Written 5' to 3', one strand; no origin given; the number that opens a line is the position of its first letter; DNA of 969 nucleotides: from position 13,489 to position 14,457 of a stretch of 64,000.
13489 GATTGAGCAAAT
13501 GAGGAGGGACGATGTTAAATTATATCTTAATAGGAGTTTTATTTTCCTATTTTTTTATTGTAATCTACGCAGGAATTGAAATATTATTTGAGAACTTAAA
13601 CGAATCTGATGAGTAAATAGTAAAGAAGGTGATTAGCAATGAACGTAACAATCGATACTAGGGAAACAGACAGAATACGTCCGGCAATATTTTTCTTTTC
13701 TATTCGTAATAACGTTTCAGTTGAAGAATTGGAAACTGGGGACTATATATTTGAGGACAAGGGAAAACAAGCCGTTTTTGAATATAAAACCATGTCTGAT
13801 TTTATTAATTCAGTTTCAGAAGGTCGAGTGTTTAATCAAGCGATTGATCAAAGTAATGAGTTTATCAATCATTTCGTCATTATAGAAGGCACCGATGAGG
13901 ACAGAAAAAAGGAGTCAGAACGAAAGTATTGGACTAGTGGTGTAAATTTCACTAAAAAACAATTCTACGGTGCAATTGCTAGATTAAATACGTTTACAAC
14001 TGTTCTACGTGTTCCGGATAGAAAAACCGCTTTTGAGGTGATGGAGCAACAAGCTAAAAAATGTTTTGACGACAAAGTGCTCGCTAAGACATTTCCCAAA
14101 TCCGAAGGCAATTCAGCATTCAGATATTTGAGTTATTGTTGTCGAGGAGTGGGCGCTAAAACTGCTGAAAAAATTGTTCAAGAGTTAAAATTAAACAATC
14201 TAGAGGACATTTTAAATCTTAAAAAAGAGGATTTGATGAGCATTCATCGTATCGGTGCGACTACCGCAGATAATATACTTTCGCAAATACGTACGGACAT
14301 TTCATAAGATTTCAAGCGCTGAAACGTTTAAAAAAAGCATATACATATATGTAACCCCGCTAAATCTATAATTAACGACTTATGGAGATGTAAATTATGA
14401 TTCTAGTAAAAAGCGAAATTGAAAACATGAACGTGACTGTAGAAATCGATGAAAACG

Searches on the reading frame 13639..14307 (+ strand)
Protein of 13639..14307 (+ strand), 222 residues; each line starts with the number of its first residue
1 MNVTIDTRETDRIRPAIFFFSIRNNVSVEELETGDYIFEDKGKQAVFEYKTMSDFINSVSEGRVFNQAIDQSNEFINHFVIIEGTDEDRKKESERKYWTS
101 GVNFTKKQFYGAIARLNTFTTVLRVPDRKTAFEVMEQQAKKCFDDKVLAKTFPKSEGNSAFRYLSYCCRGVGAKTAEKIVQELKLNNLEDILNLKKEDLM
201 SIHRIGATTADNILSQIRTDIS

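Call 57: search_protein_families(library=pfam, proteins=[window:13639-14307:+], max_evalue=0.001)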
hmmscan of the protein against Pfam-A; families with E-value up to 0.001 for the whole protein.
window:13639-14307:+ (222 aa): 5 families
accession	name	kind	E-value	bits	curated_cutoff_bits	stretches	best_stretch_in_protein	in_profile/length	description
PF02732.21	ERCC4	-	8.2e-14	52.1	24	1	5-130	1-132/140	ERCC4 domain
PF14520.12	HHH_5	-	2.5e-08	34.7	27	1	170-218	9-56/57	Helix-hairpin-helix domain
PF12826.13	HHH_2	-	2.3e-05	24.9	27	1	169-215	9-53/64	Helix-hairpin-helix motif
PF00633.29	HHH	-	0.00014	21.9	24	0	170-180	18-28/30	Helix-hairpin-helix motif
PF10391.15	DNA_pol_lambd_f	-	0.0006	20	29.8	0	168-206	6-43/51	Fingers domain of DNA polymerase lambda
